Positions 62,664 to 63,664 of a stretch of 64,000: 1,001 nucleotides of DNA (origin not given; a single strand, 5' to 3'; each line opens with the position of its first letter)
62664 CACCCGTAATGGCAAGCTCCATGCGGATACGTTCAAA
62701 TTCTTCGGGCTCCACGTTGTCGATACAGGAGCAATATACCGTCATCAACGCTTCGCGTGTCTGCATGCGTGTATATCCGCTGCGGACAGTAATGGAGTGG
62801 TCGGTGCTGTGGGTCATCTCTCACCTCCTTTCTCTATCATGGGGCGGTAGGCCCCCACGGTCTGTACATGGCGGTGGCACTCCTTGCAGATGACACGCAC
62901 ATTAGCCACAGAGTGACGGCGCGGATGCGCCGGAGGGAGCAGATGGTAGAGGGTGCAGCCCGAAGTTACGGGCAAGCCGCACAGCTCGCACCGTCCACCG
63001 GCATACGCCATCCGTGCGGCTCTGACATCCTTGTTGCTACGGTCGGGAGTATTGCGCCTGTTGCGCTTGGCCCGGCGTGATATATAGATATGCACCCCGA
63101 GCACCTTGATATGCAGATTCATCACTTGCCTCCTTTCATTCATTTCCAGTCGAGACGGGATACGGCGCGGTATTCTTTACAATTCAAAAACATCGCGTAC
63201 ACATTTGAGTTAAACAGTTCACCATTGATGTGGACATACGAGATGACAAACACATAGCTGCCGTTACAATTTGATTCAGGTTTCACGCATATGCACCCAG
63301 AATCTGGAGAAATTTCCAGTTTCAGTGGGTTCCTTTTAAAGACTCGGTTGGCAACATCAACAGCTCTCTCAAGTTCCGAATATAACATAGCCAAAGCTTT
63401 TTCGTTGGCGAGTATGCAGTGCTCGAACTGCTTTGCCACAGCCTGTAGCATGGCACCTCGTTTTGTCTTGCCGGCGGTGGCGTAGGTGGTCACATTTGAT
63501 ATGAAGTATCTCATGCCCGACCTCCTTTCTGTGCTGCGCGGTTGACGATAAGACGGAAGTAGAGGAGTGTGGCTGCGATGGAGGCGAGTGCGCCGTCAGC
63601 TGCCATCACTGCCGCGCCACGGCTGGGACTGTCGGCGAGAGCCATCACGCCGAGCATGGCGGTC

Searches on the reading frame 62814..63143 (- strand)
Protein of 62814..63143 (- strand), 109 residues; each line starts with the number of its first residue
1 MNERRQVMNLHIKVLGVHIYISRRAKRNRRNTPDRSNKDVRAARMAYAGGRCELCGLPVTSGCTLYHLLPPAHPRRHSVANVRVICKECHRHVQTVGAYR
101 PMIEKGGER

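Call 46: search_protein_families(library=pfam, max_evalue=0.01, proteins=[window:62814-63143:-])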
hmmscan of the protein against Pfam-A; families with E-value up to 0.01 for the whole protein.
window:62814-63143:- (109 aa): 2 families
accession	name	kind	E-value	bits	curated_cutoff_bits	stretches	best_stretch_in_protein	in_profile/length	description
PF01844.29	HNH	-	0.00039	21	21.4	1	52-92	1-43/47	HNH endonuclease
PF24042.1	DUF7351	-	0.004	17.4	31.2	1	25-95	42-106/177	Domain of unknown function (DUF7351)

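Call 47: search_protein_families(library=phrogs, max_evalue=0.001, proteins=[window:62814-63143:-])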
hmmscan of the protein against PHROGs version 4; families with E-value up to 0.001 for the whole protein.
window:62814-63143:- (109 aa): 9 families
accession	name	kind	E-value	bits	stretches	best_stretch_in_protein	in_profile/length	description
phrog_1271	-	DNA, RNA and nucleotide metabolism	2.1e-07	31.7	1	24-99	241-321/361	HNH endonuclease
phrog_333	-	DNA, RNA and nucleotide metabolism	2.5e-06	28.7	1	25-92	10-77/138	HNH endonuclease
phrog_740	-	DNA, RNA and nucleotide metabolism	5.9e-06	26.5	1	21-94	10-85/332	HNH endonuclease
phrog_589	-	DNA, RNA and nucleotide metabolism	1e-05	26.3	1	23-92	65-137/179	HNH endonuclease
phrog_5718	-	DNA, RNA and nucleotide metabolism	3.2e-05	24.1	1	23-91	102-171/394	HNH endonuclease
phrog_144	-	DNA, RNA and nucleotide metabolism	9.3e-05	23.2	1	24-93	59-132/175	HNH endonuclease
phrog_2118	-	DNA, RNA and nucleotide metabolism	0.00011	22.9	1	36-103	163-233/301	HNH endonuclease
phrog_1035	-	DNA, RNA and nucleotide metabolism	0.00021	22.2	1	17-89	128-206/271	endonuclease VII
phrog_338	-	DNA, RNA and nucleotide metabolism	0.00021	21.8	1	22-92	182-258/340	HNH endonuclease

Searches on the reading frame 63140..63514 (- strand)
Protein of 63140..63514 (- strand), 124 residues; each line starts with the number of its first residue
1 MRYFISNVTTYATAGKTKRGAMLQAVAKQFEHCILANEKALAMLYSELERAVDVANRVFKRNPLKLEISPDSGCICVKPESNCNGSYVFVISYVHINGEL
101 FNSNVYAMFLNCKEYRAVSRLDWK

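Call 12: find_encoding_contigs(protein=window:63140-63514:-, flank=10000, max_places=8)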
Protein window:63140-63514:- (124 aa): 22 contigs read that carry it; 5 places shown.
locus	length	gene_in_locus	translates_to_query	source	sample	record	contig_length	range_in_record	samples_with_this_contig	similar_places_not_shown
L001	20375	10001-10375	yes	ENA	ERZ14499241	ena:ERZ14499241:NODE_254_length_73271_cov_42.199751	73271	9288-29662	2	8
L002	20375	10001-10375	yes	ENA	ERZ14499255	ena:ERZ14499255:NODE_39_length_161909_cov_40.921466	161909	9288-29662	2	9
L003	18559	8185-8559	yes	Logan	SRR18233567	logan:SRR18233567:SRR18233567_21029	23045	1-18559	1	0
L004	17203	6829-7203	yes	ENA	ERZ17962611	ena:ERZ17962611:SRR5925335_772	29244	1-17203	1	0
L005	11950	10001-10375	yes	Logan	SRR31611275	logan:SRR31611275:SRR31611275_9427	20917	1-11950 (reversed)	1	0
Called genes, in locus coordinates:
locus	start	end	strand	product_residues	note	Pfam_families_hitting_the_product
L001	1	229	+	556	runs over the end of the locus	-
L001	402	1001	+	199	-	-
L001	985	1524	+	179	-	-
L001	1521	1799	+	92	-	-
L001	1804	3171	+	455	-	-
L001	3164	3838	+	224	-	-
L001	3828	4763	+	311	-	PF20459:DUF6712 (weak)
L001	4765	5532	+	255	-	-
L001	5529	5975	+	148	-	PF00959:Phage_lysozyme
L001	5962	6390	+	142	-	-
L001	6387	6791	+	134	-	-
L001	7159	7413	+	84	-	PF16476:DUF5053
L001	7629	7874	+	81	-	PF13711:DUF4160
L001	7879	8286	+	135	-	PF10387:DUF2442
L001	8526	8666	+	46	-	-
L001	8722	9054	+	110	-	PF16476:DUF5053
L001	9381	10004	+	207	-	-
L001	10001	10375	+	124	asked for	-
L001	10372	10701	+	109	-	-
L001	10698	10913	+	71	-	-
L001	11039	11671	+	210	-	-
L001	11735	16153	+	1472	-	PF10145:PhageMin_Tail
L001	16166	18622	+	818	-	-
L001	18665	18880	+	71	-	-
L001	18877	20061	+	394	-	-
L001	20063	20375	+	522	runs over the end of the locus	-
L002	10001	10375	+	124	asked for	-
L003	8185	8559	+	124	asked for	-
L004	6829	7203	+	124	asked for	-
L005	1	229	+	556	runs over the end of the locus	-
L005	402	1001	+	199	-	-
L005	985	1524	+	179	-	-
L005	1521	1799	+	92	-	-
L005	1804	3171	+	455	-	-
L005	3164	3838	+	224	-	-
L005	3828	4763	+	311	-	PF20459:DUF6712 (weak)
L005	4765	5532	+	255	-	-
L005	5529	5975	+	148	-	PF00959:Phage_lysozyme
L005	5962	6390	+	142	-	-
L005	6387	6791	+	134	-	-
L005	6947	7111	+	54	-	-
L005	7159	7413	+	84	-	PF16476:DUF5053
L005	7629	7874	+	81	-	PF13711:DUF4160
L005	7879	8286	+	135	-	PF10387:DUF2442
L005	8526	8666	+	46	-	-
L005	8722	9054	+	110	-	PF16476:DUF5053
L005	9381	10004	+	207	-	-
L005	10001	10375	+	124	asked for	-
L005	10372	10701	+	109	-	-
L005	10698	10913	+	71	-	-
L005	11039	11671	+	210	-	-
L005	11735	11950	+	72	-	?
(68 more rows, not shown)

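Call 20: find_related_loci(query=window:63140-63514:-, collection=viral_contigs, flank=3000)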
Query window:63140-63514:- (124 aa) in viral_contigs; peptide patterns used: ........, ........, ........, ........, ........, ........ (x = any residue, [..] = any of these).
8 stretches matched a pattern, but none encodes a relative of the query by tblastn (E <= 1e-3).
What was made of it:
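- Tried and rejected: (2) find_related_loci with the 124-aa protein in IMG/VR found no relatives (call 20).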

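Call 46: search_protein_families(library=pfam, max_evalue=0.01, proteins=[window:63140-63514:-])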
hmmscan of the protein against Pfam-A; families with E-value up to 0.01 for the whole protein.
window:63140-63514:- (124 aa): 0 families

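Call 47: search_protein_families(library=phrogs, max_evalue=0.001, proteins=[window:63140-63514:-])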
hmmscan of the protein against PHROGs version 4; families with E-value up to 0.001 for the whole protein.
window:63140-63514:- (124 aa): 0 families

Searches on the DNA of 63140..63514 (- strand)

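Call 23: search_rna_families(source=L001, start=9300, end=9750, threshold=evalue, max_evalue=10, show_alignments=2)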
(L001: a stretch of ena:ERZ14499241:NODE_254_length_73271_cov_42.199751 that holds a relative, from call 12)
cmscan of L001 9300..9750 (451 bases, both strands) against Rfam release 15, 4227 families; matches with E-value up to 10: 4.
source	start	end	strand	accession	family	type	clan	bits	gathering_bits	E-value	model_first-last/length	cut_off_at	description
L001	9440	9540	+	RF00034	RprA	Gene; sRNA;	-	21.3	70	6.4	1-108/108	no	RprA RNA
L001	9544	9647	+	RF02432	SpF25_sRNA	Gene; sRNA;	-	15.4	48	8.4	1-102/102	no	Streptococcus sRNA SpF25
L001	9580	9680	+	RF04137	MIR834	Gene; miRNA;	-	14.6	200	1.1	1-181/181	no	MIR834 microRNA precursor family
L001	9468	9559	-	RF02621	BSnc120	Gene; sRNA;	-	13.5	114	6.9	1-88/88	no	Brucella sRNA 120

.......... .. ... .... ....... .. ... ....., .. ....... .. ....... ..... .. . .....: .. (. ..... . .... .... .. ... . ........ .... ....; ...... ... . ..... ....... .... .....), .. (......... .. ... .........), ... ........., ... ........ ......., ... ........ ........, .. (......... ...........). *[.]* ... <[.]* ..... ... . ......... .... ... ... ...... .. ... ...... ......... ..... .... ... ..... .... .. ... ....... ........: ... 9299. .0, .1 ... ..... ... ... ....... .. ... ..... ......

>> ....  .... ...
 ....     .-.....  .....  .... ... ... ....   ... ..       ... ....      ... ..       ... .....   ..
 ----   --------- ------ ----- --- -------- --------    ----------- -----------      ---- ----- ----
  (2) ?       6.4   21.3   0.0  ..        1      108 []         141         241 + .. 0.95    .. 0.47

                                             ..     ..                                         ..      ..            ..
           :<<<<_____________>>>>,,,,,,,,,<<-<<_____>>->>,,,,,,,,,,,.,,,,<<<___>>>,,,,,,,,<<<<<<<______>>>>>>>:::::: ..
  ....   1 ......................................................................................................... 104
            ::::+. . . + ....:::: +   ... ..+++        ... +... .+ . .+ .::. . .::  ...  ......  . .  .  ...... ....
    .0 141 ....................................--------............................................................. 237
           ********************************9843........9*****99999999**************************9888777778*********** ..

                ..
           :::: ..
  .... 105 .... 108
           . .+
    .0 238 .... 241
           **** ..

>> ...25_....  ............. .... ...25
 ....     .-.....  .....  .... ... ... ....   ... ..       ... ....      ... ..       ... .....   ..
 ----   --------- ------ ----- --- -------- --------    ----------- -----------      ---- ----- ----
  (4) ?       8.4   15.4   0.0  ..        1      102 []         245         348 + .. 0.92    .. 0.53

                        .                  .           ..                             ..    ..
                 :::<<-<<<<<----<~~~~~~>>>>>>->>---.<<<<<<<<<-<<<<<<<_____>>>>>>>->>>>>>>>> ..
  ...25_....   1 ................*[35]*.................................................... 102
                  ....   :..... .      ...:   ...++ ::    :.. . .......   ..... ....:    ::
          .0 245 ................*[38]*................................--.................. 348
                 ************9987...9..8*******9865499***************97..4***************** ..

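Call 69: search_dna_similar(query=L001:9300-12000:+, collection=phages, mode=distant, max_rows=15)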
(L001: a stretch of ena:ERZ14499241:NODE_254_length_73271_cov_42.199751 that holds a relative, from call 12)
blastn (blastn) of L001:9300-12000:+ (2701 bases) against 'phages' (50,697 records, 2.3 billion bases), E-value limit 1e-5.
No match.
